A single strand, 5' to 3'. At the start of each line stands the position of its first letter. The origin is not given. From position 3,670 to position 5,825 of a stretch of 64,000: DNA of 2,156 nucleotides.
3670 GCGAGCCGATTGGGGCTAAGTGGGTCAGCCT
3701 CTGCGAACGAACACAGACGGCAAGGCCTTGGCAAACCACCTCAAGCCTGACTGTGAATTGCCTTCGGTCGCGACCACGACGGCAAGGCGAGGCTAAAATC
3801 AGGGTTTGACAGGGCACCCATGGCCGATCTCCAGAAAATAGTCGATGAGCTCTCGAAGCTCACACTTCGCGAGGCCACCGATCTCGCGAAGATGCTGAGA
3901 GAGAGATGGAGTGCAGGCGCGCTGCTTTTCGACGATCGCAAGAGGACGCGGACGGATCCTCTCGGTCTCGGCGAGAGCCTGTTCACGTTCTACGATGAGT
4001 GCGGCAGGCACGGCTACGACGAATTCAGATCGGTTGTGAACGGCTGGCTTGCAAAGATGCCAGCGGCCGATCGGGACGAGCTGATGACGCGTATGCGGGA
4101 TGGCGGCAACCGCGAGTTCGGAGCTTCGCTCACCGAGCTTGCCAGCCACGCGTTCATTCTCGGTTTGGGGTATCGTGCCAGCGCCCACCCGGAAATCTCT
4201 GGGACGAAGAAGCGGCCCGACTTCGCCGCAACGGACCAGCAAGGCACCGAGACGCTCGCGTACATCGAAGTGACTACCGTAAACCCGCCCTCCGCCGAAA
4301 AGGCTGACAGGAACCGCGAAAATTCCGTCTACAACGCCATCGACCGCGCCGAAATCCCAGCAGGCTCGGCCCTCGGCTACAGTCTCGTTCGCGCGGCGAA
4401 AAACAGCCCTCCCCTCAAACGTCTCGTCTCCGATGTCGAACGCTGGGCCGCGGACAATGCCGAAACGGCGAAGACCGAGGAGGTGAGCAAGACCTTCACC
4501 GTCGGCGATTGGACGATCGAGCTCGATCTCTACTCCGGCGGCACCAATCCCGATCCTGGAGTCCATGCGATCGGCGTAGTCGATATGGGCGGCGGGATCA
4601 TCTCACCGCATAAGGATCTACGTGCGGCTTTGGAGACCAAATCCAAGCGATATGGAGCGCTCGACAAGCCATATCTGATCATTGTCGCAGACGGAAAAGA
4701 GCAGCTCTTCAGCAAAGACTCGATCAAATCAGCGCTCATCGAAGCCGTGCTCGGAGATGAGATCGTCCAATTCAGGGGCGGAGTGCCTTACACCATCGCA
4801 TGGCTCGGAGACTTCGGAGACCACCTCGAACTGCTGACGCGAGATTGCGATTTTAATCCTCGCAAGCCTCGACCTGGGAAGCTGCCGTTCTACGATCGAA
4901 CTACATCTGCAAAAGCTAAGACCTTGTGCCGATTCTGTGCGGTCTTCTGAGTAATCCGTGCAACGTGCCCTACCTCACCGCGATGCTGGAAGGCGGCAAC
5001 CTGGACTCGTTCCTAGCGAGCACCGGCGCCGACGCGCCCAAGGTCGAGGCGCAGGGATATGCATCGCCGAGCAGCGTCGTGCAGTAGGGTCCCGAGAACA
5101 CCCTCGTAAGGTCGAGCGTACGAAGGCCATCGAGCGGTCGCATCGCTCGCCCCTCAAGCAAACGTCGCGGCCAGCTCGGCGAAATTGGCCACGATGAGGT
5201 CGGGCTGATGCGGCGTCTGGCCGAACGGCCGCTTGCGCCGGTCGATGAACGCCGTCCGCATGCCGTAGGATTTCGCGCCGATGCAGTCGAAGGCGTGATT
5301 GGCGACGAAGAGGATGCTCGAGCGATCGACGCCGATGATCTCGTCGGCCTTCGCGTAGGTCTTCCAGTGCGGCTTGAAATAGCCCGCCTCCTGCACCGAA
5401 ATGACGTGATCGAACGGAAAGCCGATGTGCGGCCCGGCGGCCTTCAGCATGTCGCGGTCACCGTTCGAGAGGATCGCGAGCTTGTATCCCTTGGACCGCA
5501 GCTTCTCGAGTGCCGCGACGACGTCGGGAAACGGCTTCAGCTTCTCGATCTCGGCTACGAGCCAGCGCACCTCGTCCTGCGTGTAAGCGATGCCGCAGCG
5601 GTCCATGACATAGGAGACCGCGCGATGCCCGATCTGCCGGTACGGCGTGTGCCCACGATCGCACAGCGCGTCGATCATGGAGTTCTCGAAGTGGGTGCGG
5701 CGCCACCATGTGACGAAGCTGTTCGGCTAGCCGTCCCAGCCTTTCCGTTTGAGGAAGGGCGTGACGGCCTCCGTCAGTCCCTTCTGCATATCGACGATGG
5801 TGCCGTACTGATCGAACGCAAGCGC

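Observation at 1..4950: Short pAgo locus extended by two same-strand nuclease-like orphan genes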

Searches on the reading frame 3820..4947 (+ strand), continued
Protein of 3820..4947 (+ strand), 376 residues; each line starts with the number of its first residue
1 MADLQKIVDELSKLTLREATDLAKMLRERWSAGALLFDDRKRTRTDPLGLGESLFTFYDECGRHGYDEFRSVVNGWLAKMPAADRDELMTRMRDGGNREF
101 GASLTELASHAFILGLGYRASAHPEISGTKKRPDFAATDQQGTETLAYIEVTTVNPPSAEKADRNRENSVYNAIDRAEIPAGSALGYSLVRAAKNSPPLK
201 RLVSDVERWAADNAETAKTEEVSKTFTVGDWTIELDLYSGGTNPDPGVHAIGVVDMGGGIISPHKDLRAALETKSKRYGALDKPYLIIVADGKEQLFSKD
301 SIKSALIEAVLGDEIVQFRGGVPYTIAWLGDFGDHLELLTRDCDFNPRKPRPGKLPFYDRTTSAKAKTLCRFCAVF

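Call 53: find_encoding_contigs(protein=P0129, flank=8000, max_places=3)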
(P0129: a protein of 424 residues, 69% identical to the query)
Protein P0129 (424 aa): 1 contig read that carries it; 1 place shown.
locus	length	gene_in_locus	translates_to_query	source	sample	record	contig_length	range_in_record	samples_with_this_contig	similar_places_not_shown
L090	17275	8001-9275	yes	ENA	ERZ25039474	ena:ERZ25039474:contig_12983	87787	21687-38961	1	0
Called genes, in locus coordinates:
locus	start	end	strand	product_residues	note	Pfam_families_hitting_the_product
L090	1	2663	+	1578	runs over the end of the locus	PF01590:GAF, PF13185:GAF_2, PF13492:GAF_3, PF01590:GAF, PF13185:GAF_2, PF13492:GAF_3, PF01590:GAF, PF13185:GAF_2, +17 more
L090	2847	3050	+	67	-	PF00072:Response_reg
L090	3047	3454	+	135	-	PF00072:Response_reg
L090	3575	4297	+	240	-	PF00211:Guanylate_cyc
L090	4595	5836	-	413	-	PF01717:Meth_synt_2 (faint)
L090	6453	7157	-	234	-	PF04392:ABC_sub_bind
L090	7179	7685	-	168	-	-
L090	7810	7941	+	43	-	-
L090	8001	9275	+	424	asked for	PF16320:Ribosomal_L12_N (weak)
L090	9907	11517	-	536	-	PF00999:Na_H_Exchanger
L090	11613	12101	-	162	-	PF00873:ACR_tran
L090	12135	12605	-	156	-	PF01548:DEDD_Tnp_IS110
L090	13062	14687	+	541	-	PF01048:PNP_UDP_1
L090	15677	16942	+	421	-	PF00872:Transposase_mut, PF10551:MULE (weak)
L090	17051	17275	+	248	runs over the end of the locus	PF00903:Glyoxalase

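Call 54: find_encoding_contigs(protein=P0188, flank=8000, max_places=3)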
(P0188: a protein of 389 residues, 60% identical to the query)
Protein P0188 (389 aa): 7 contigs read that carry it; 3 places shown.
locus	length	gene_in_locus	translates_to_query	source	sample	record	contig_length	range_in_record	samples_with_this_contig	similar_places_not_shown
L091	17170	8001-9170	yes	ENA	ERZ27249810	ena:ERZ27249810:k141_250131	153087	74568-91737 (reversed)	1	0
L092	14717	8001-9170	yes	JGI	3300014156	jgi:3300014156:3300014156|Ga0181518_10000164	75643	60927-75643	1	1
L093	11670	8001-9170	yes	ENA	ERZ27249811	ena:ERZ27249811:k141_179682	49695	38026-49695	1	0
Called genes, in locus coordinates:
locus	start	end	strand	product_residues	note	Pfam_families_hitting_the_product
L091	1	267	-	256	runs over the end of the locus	-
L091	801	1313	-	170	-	-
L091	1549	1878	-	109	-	PF12599:DUF3768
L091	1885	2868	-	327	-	PF13814:Replic_Relax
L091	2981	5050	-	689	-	PF10412:TrwB_AAD_bind (faint)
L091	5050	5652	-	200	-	-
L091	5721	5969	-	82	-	-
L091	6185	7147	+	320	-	-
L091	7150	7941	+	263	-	-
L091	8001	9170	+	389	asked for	-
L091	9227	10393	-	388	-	PF13356:Arm-DNA-bind_3, PF00589:Phage_integrase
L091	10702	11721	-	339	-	PF13669:Glyoxalase_4 (faint), PF18029:Glyoxalase_6 (faint), PF00903:Glyoxalase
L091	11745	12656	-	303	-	PF01557:FAA_hydrolase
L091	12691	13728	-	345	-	PF13416:SBP_bac_8, PF13343:SBP_bac_6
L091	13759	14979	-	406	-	PF07690:MFS_1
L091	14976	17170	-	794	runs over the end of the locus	PF01315:Ald_Xan_dh_C, PF02738:MoCoBD_1, PF20256:MoCoBD_2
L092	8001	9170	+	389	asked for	-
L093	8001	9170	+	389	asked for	-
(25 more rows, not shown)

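Call 55: find_encoding_contigs(protein=P0210, flank=8000, max_places=3)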
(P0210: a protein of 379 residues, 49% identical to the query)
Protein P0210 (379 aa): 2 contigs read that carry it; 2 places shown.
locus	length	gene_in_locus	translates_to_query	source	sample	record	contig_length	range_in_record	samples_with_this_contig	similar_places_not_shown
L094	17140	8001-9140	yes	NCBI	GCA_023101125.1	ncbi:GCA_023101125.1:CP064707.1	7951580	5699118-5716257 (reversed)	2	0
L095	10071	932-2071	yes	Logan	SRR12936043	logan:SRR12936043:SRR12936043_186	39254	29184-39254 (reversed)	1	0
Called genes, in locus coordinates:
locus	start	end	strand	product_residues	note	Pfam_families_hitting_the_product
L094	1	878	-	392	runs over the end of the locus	-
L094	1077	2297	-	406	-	PF08450:SGL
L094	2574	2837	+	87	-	-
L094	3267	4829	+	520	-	PF00682:HMGL-like, PF22617:HCS_D2, PF08502:LeuA_dimer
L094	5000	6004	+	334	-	PF03480:DctP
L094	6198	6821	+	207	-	PF07813:LTXXQ (weak)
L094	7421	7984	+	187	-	-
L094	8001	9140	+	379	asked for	-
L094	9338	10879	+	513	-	-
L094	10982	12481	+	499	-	-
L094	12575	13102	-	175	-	PF00589:Phage_integrase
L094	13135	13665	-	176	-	-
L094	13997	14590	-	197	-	-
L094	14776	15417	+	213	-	PF13443:HTH_26 (weak)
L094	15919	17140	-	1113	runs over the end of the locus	PF10145:PhageMin_Tail, PF13539:Peptidase_M15_4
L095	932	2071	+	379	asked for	-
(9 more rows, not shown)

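Call 62: search_protein_families(library=pfam, proteins=[L094:7421-7981:+, L091:7150-7938:+], max_evalue=0.1)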
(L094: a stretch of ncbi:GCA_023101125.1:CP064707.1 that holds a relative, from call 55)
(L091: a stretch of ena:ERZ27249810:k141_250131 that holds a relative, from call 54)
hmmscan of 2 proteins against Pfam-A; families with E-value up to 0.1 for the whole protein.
L094:7421-7981:+ (187 aa): 0 families

L091:7150-7938:+ (263 aa): 1 family
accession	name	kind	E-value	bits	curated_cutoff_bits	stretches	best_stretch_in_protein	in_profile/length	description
PF13365.12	Trypsin_2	-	0.0029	18.8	27.6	1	26-205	1-135/144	Trypsin-like peptidase domain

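Call 80: get_annotated_region(hit=H12, flank=4000)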
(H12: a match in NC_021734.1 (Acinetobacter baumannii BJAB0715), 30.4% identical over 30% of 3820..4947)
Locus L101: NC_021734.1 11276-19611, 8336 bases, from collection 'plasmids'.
description: Acinetobacter baumannii BJAB0715 plasmid pBJAB0715, complete sequence
organism: Acinetobacter baumannii BJAB0715 (NCBI taxid 1096996)
taxonomy: Bacteria; Pseudomonadota; Gammaproteobacteria; Moraxellales; Moraxellaceae; Acinetobacter; Acinetobacter baumannii; Acinetobacter baumannii BJAB0715
host: -; source: -; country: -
typing (MOB-suite, as given by PLSDB): mobilizable; relaxase MOBP
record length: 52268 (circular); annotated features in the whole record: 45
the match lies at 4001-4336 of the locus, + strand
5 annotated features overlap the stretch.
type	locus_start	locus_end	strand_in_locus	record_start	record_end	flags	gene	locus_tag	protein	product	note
CDS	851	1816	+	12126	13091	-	-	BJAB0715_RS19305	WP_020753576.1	CBASS oligonucleotide cyclase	-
CDS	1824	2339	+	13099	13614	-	-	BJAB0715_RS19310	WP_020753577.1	hypothetical protein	-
CDS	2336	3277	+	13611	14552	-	-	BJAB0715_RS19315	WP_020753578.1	AAA family ATPase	-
CDS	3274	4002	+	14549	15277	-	-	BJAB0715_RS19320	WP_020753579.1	DUF6602 domain-containing protein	-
CDS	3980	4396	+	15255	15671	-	-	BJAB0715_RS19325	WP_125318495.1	hypothetical protein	-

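Call 81: get_annotated_region(hit=H2, flank=5000)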
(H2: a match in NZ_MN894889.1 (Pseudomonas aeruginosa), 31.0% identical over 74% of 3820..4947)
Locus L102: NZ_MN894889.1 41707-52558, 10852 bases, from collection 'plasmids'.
description: Pseudomonas aeruginosa strain SE5369 plasmid pSE5369-NR, complete sequence
organism: Pseudomonas aeruginosa (NCBI taxid 287)
taxonomy: Bacteria; Pseudomonadota; Gammaproteobacteria; Pseudomonadales; Pseudomonadaceae; Pseudomonas; Pseudomonas aeruginosa
host: -; source: -; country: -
typing (MOB-suite, as given by PLSDB): non-mobilizable; replicon rep_cluster_1115
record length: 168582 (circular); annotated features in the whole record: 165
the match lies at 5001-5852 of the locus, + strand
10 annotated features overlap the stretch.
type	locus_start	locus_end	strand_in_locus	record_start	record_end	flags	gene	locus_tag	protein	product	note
CDS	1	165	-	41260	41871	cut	-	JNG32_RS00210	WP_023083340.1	hypothetical protein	-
CDS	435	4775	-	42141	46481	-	-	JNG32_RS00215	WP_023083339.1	hypothetical protein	-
CDS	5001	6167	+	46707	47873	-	-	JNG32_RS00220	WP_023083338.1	hypothetical protein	-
CDS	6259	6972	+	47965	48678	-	-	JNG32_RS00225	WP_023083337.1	hypothetical protein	-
CDS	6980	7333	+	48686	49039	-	-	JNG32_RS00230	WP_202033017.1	hypothetical protein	-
CDS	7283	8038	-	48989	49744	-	istB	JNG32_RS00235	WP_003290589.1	IS21-like element ISPpu7 family helper ATPase IstB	-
CDS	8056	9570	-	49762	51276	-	istA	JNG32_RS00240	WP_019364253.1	IS21-like element IS1491 family transposase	GO:0006313 - DNA transposition [Evidence IEA]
CDS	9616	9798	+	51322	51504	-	-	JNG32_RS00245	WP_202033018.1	hypothetical protein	-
CDS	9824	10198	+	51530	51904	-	-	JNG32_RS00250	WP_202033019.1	hypothetical protein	-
CDS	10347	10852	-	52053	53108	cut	-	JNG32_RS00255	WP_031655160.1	hypothetical protein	-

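Call 84: search_protein_families(library=padloc, proteins=[L088:7173-7949:+, L091:7150-7938:+, L094:7421-7981:+, L094:9338-10876:+, L094:10982-12478:+, L102:5001-6164:+], max_evalue=0.01)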
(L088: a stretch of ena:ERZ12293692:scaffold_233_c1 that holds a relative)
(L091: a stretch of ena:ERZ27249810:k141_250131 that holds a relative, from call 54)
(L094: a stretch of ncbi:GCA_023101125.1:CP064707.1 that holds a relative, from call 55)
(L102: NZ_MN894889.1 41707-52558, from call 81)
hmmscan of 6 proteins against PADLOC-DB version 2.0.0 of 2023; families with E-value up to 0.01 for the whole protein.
L088:7173-7949:+ (259 aa): 4 families
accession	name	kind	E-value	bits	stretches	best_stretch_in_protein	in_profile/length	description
PDLC05022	PDC-S45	-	1.1e-16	58.6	1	7-226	16-235/293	-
PDLC02960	RT-Protease_XI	-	9.2e-08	29.5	1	17-199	340-475/506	single gene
PDLC02959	RT-Protease_XI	-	1.4e-07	28.9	1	23-199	345-478/510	single gene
PDLC03855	LmuA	-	8.2e-07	26.6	1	8-198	4-158/425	-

L091:7150-7938:+ (263 aa): 0 families

L094:7421-7981:+ (187 aa): 0 families

L094:9338-10876:+ (513 aa): 0 families

L094:10982-12478:+ (499 aa): 0 families

L102:5001-6164:+ (388 aa): 1 family
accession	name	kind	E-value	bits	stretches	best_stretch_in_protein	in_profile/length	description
PDLC04110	PD-T7-5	-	1.3e-08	32.3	1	64-130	52-111/346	-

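Call 85: search_protein_representatives(alignment_id=A3)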
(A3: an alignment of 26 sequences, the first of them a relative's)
Query: 26 sequences, 417 profile positions. Proteins with E-value up to 0.001 (for the whole library): 3816; up to 1e-10: 2570; up to 1e-30: 729. The best 150 are listed.
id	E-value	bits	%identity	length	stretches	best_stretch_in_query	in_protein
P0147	1.5e-207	705.8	-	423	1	1-416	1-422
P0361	3.6e-147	506.9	-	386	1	37-416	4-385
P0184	4.2e-131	454.0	-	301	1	3-286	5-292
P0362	1.6e-129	448.8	-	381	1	35-414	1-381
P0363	2.1e-124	431.9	-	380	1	35-414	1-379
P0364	4.9e-117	407.7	-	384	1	36-412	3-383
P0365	3.0e-115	401.8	-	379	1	35-414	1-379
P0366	7.9e-115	400.4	-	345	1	72-415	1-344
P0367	2.2e-113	395.6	-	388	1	36-414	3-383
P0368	2.1e-108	379.2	-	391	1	35-415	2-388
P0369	4.0e-106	371.7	-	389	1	36-415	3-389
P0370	1.7e-105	369.6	-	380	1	36-414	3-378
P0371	5.6e-105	367.9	-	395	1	34-413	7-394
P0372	4.3e-104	365.0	-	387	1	35-414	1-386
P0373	1.9e-103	362.9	-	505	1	35-415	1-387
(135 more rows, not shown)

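Call 88: search_protein_families(library=padloc, alignment_id=A5, max_evalue=0.001)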
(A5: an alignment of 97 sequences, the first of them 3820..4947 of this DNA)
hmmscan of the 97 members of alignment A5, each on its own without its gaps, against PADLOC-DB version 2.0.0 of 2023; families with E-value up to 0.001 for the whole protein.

A. member 1, window:3820-4947:+ (376 aa): 0 families

B. families by the number of members that match (of 97 scanned): 2 families
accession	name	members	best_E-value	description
PDLC04110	PD-T7-5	71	1e-13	-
PDLC04073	PD-T7-1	27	1e-06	-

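Call 94: search_dna_similar(query=P0122, collection=phages, mode=protein, max_evalue=0.001, max_rows=15)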
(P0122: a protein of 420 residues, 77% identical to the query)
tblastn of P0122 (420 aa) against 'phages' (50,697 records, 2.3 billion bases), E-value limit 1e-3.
No match.

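Call 100: find_related_loci(query=A3, collection=viral_contigs, flank=8000)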
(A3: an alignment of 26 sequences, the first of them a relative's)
Query A3 (420 aa) in viral_contigs; peptide patterns used: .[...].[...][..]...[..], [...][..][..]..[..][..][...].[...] (x = any residue, [..] = any of these).
181 stretches matched a pattern, but none encodes a relative of the query by tblastn (E <= 1e-3).

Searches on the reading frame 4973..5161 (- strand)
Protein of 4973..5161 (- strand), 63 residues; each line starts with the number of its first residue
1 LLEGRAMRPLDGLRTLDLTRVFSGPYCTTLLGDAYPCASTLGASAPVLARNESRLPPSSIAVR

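Call 62: search_protein_families(library=pfam, proteins=[window:4973-5161:-], max_evalue=0.1)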
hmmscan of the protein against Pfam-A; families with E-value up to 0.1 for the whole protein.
window:4973-5161:- (63 aa): 1 family
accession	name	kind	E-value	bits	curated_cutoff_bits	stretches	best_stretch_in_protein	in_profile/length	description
PF02515.22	CoA_transf_3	-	0.0009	18.9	23.3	1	10-33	1-24/366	CoA-transferase family III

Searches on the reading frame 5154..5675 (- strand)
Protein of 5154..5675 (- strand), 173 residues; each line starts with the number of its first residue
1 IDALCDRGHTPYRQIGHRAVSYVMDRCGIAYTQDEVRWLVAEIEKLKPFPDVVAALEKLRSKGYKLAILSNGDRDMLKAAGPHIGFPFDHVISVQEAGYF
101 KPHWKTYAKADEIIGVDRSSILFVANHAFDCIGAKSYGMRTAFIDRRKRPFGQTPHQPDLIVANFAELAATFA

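Call 5: search_protein_families(library=pfam, proteins=[window:5154-5675:-], max_evalue=1)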
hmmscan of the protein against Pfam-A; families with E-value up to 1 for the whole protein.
window:5154-5675:- (173 aa): 5 families
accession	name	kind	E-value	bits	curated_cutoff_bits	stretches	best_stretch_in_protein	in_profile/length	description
PF00702.32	Hydrolase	-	6.1e-16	59.8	26.4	1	32-137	83-190/191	haloacid dehalogenase-like hydrolase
PF13419.12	HAD_2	-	4.4e-15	56.7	23.8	1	42-143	75-177/178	Haloacid dehalogenase-like hydrolase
PF12710.13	HAD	-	0.00041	21.3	27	1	31-105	68-144/189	haloacid dehalogenase-like hydrolase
PF13344.12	Hydrolase_6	-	0.0071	16.8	27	1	47-75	14-42/101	Haloacid dehalogenase-like hydrolase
PF13242.12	Hydrolase_like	-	0.009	16.3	22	1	101-168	4-75/75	HAD-hyrolase-like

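Call 7: search_protein_families(library=ncbifam, proteins=[window:5154-5675:-], max_evalue=1)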
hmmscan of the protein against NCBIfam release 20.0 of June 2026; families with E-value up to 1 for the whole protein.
window:5154-5675:- (173 aa): 32 families (the best 25 are shown)
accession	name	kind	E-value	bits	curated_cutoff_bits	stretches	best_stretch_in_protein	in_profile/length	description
TIGR01428.1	HAD_type_II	equivalog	1.1e-37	130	125.4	1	9-150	53-196/197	haloacid dehalogenase type II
TIGR02253.1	CTE7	subfamily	4.7e-16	59.2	169.75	1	36-164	84-216/221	TIGR02253 family HAD-type hydrolase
TIGR01493.1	HAD-SF-IA-v2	subfamily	8.1e-14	52.2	39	1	39-135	69-159/161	HAD-IA family hydrolase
NF009804.0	PRK13288.1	equivalog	2.9e-09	36.7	218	1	45-169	80-207/215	pyrophosphatase PpaX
TIGR02247.1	HAD-1A3-hyp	subfamily_domain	3.9e-09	36.6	125.4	1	42-148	91-199/211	epoxide hydrolase N-terminal domain-like phosphatase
TIGR02252.1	DREG-2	subfamily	4.4e-08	33.1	155.2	1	43-142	101-202/203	HAD hydrolase, REG-2-like, family IA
TIGR01993.1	Pyr-5-nucltdase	equivalog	4.8e-08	33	142.9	1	42-143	79-182/183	pyrimidine 5'-nucleotidase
TIGR01449.2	PGP_bact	equivalog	7.7e-08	32.1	180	1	46-164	84-205/213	phosphoglycolate phosphatase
NF006976.0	PRK09449.1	equivalog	2.1e-07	30.7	183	1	35-170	83-220/225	pyrimidine 5'-nucleotidase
TIGR02254.1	YjjG_YfnB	equivalog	7.3e-07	28.9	159.9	1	43-168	93-219/223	YjjG family noncanonical pyrimidine nucleotidase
NF053830.1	RUBPPhHalo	equivalog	1.1e-06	28.5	330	1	41-169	97-231/234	ribulose-1,5-bisphosphate 5-phosphatase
NF009695.0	PRK13222.1-2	equivalog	2.8e-06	27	225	1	45-143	92-192/226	phosphoglycolate phosphatase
TIGR01668.1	YqeG_hyp_ppase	hypoth_equivalog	6.9e-06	25.7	89.1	1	43-150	39-141/170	YqeG family HAD IIIA-type phosphatase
NF008087.0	PRK10826.1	equivalog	9.6e-06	25.4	191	1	40-147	84-194/222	hexitol phosphatase HxpB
NF006991.0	PRK09456.1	equivalog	1.7e-05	24.6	295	1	50-145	87-185/199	glucose-1-phosphatase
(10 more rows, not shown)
